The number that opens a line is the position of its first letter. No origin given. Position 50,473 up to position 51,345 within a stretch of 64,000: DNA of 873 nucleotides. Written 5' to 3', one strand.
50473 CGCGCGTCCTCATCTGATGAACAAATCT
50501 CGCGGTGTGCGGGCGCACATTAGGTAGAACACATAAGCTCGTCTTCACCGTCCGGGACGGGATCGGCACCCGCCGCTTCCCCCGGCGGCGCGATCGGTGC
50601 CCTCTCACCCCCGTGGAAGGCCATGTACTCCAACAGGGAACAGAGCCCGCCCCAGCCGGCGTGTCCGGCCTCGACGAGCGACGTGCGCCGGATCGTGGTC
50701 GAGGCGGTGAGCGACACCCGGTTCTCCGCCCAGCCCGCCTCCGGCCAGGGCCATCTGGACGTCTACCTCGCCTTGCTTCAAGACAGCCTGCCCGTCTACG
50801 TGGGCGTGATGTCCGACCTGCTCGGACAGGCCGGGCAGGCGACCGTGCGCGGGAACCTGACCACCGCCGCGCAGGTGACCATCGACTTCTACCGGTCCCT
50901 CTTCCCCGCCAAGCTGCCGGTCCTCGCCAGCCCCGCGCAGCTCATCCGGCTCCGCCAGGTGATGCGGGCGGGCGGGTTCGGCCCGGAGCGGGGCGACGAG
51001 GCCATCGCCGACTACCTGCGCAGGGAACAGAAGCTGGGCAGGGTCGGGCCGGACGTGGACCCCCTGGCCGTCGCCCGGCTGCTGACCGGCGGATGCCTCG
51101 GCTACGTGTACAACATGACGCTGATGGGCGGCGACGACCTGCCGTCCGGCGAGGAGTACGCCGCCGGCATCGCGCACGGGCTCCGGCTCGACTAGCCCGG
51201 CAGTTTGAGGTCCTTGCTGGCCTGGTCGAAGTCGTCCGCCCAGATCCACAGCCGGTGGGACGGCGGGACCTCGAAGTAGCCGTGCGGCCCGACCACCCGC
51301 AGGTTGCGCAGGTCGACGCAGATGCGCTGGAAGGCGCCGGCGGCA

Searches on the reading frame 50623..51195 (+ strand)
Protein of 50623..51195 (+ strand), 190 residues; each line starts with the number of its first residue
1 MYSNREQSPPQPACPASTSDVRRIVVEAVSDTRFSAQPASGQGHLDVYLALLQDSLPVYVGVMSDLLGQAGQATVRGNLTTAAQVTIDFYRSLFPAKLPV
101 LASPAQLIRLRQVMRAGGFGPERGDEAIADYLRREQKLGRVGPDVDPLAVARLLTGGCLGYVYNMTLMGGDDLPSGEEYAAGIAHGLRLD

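Call 29: search_protein_families(library=pfam, proteins=[window:50623-51195:+], max_evalue=0.001)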
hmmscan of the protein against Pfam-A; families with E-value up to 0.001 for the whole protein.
window:50623-51195:+ (190 aa): 1 family
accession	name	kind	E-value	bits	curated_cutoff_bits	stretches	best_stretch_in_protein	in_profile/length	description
PF14246.11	TetR_C_7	-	0.00022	21.6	22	1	120-184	44-107/119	AefR-like transcriptional repressor, C-terminal domain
